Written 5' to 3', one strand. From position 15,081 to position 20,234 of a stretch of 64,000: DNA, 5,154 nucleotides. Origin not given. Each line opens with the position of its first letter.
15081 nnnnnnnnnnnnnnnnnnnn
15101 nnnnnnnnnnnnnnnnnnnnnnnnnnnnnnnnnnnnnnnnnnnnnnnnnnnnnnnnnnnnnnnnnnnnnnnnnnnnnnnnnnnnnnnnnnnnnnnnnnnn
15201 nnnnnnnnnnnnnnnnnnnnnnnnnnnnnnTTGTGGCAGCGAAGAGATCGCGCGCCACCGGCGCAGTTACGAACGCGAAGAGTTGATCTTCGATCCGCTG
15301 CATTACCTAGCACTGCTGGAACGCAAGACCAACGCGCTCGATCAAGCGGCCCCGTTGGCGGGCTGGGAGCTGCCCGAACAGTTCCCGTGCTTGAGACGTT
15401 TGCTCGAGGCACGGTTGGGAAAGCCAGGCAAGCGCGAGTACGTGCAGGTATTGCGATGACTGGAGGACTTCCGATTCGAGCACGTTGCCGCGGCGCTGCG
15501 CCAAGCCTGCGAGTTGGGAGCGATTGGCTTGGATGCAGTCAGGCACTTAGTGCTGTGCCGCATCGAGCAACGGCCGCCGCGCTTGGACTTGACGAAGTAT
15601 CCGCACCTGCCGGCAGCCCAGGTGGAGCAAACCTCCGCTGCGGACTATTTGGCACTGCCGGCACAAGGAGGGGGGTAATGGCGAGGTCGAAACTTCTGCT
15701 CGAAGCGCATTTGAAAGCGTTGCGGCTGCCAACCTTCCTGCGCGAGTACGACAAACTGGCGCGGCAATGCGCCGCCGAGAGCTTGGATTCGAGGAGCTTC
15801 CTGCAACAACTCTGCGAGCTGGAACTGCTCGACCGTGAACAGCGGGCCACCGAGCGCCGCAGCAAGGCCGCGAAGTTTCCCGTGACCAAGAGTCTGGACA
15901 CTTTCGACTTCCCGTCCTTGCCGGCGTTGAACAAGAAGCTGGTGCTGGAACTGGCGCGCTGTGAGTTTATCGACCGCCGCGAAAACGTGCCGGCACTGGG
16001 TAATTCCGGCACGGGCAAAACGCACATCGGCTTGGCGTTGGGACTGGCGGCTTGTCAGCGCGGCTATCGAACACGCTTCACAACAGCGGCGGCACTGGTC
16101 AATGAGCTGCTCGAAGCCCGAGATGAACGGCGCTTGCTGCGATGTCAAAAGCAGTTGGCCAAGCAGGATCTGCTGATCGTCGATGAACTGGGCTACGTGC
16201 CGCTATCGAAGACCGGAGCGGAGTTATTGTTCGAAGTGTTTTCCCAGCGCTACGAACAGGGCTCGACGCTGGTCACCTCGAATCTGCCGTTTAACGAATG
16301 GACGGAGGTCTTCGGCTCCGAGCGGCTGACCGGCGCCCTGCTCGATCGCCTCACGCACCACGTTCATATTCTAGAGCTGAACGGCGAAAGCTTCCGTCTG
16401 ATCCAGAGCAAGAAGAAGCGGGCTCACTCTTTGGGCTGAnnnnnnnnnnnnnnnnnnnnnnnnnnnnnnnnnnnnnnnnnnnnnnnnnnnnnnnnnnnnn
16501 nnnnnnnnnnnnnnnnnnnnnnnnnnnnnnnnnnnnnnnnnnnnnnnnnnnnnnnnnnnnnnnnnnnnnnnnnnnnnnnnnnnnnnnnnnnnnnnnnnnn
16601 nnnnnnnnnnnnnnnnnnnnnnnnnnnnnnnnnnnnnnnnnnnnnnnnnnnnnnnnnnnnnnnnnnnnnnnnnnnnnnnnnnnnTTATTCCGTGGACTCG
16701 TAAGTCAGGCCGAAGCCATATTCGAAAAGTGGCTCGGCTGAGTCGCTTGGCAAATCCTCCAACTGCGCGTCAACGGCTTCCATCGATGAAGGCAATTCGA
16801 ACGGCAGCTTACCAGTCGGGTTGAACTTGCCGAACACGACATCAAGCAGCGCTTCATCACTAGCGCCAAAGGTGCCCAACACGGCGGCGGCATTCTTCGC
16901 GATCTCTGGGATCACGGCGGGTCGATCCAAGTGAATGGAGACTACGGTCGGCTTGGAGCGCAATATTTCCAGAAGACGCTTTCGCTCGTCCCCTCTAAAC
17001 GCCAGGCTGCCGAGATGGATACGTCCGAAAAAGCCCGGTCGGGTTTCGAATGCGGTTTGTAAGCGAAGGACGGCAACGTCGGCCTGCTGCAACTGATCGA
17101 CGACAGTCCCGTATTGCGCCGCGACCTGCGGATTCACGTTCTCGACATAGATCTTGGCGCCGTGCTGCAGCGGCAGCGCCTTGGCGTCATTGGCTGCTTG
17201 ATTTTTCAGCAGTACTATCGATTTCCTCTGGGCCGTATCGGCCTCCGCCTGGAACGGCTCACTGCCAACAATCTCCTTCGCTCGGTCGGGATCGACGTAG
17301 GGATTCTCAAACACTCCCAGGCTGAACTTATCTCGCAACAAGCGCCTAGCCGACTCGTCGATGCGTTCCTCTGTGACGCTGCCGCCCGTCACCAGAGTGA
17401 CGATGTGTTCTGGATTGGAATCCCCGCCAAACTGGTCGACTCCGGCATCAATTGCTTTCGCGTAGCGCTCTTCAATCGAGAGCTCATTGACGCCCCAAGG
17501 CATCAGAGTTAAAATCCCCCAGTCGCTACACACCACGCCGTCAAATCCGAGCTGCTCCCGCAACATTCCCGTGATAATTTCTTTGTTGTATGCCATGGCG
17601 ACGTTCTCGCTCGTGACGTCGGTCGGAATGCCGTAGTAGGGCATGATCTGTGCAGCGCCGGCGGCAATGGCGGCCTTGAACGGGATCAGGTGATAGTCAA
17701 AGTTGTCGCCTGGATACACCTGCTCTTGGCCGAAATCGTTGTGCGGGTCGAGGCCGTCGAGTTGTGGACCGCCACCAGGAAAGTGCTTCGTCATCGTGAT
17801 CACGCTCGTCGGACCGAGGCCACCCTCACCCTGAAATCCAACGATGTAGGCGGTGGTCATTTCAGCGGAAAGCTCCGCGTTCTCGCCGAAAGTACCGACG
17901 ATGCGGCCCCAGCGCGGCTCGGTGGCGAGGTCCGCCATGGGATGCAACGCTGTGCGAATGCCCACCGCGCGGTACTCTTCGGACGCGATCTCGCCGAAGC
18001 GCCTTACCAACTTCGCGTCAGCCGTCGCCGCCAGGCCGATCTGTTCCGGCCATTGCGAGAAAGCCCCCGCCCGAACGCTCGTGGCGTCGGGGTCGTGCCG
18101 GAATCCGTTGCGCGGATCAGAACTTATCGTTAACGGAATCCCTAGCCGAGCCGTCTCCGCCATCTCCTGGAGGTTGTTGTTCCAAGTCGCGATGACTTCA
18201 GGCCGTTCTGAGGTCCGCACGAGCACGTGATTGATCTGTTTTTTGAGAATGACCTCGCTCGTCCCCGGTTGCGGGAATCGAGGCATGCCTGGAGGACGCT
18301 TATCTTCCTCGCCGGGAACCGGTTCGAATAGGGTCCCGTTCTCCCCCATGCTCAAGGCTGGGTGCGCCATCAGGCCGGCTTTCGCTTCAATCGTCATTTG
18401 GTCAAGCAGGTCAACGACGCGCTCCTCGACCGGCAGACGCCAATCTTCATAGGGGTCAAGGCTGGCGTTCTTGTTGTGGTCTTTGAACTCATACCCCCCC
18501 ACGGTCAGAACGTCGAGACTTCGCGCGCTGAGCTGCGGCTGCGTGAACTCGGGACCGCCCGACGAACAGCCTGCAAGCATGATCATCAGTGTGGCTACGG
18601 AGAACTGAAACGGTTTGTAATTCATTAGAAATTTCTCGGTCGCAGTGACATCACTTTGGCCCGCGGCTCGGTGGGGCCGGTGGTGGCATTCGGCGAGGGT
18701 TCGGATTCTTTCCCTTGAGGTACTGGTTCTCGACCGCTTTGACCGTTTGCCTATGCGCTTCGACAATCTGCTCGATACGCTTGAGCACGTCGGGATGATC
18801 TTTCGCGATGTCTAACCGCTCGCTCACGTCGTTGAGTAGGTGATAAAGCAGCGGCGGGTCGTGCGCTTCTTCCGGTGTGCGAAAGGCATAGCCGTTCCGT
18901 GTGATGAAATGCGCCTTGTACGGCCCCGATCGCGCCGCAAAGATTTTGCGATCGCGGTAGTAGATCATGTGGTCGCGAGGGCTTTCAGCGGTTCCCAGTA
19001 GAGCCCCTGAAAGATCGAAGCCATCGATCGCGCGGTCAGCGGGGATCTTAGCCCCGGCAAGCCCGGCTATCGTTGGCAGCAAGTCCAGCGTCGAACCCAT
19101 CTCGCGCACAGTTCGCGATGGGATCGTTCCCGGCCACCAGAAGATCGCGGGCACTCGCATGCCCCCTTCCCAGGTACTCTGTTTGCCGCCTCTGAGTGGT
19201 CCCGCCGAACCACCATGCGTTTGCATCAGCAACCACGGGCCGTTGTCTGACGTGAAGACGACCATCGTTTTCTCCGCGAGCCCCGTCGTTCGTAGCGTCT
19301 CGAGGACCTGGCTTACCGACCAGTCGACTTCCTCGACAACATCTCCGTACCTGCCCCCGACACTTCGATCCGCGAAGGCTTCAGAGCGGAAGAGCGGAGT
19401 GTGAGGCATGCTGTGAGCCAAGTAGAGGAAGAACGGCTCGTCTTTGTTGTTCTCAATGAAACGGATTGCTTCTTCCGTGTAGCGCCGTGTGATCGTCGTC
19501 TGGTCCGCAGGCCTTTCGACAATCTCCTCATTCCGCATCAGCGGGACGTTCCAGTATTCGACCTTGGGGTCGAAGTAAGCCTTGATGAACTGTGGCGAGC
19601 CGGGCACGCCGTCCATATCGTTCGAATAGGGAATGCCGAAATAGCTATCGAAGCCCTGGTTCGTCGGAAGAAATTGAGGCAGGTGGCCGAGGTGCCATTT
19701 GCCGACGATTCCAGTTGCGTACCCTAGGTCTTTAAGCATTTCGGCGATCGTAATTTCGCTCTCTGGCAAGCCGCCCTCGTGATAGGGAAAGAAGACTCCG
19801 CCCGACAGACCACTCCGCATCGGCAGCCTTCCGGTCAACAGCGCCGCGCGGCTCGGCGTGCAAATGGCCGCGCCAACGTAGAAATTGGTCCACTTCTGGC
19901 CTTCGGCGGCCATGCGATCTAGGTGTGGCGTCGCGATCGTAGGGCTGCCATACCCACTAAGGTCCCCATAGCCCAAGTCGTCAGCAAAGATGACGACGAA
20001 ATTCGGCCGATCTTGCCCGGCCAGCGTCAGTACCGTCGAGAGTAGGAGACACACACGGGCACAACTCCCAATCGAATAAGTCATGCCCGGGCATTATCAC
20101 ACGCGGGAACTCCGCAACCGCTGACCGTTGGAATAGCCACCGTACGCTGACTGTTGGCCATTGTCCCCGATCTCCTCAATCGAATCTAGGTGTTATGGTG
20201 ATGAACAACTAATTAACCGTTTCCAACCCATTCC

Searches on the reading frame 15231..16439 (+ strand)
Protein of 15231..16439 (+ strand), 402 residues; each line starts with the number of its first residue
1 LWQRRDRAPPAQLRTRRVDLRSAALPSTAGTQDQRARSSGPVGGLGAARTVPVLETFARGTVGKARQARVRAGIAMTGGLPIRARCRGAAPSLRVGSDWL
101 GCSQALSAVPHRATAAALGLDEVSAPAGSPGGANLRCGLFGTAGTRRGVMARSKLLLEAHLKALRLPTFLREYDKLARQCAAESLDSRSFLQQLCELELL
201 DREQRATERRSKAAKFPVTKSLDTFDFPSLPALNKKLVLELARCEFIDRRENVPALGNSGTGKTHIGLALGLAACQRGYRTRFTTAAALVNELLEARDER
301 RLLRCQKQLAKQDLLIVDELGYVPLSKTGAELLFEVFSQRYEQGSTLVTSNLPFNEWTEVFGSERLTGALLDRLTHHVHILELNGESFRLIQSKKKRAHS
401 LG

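Call 11: search_protein_families(library=pfam, proteins=[window:15231-16439:+])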
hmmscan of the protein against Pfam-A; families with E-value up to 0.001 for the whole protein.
window:15231-16439:+ (402 aa): 2 families
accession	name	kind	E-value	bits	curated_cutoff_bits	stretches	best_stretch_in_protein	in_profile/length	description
PF01695.23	IstB_IS21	-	9.2e-75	251.6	24.1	1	160-395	2-237/238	IstB-like ATP binding protein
PF00308.24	Bac_DnaA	-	2.8e-07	31.3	23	1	257-350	41-136/162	Bacterial DnaA ATPAse domain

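Call 91: search_protein_families(library=ncbifam, proteins=[window:15231-16439:+], max_evalue=0.00001)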
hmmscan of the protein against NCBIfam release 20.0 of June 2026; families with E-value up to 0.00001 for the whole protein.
window:15231-16439:+ (402 aa): 8 families
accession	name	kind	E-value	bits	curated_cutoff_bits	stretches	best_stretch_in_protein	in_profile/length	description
NF038214.1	IS21_help_AAA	equivalog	4.6e-83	278.5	200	1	161-390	1-230/232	IS21-like element helper ATPase IstB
NF006616.1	PRK09183.1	subfamily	4.5e-66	222.7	300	1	159-395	9-247/253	IS21-like element helper ATPase IstB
NF005098.0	PRK06526.1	subfamily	2.6e-63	213.9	296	1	161-393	20-252/266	transposase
NF006038.0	PRK08181.1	subfamily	9.3e-50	169.4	317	1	157-395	13-252/271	transposase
NF005304.0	PRK06835.1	equivalog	2.3e-14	53.2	215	1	246-397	179-328/330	ATP-binding protein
NF005992.0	PRK08116.1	subfamily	1e-12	47.8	189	1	256-398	120-261/269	hypothetical protein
TIGR00362.1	DnaA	equivalog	6.7e-08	32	343.9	1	257-349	144-238/437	chromosomal replication initiator protein DnaA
NF009043.0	PRK12377.1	subfamily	9.6e-07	28.6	389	0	256-390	107-239/248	ATP-binding protein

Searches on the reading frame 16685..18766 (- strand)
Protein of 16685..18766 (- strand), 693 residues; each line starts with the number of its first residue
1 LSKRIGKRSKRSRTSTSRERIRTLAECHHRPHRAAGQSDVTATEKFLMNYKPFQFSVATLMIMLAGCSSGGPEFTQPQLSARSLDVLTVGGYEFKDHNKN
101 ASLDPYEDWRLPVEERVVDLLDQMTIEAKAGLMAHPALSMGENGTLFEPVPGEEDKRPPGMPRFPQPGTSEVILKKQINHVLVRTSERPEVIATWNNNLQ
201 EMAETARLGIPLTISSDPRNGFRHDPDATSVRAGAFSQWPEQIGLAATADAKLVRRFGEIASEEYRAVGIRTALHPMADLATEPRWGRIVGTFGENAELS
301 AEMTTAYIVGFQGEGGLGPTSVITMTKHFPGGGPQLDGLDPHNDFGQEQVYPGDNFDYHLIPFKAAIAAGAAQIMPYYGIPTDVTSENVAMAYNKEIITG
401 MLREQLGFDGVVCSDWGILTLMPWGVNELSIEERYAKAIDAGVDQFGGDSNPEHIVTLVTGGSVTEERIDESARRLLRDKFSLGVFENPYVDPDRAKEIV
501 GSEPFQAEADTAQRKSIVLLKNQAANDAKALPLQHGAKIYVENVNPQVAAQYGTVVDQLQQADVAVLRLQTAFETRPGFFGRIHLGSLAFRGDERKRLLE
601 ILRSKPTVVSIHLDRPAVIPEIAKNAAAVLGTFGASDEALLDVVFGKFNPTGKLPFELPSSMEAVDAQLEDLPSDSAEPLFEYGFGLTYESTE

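Call 11: search_protein_families(library=pfam, proteins=[window:16685-18766:-])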
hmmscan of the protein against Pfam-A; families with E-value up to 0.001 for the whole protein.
window:16685-18766:- (693 aa): 2 families
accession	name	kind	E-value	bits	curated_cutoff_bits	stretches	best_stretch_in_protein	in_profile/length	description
PF00933.27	Glyco_hydro_3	-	1.6e-46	159.7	27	1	169-478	20-315/316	Glycosyl hydrolase family 3 N terminal domain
PF01915.27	Glyco_hydro_3_C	-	6.7e-16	59.3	31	1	554-689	64-200/200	Glycosyl hydrolase family 3 C-terminal domain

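Call 39: find_encoding_contigs(protein=window:16685-18766:-, flank=8000, max_places=8)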
Protein window:16685-18766:- (693 aa): no gene with exactly this product is on record in the collection.

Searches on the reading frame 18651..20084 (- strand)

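Call 11: search_protein_families(library=pfam, proteins=[window:18651-20084:-])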
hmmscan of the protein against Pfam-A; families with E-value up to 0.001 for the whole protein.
window:18651-20084:- (477 aa): 4 families
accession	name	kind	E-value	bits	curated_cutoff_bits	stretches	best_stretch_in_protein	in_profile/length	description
PF00884.28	Sulfatase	-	2.3e-65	221.3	25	1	27-345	1-301/301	Sulfatase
PF14707.11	Sulfatase_C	-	3.6e-23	83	30.9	1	368-461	1-109/127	C-terminal region of aryl-sulfatase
PF16347.10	SGSH_C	-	0.00044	20.9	29.3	1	302-377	9-83/154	N-sulphoglucosamine sulphohydrolase, C-terminal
PF01663.27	Phosphodiest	-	0.0005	20.2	23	0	51-282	19-220/342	Type I phosphodiesterase / nucleotide pyrophosphatase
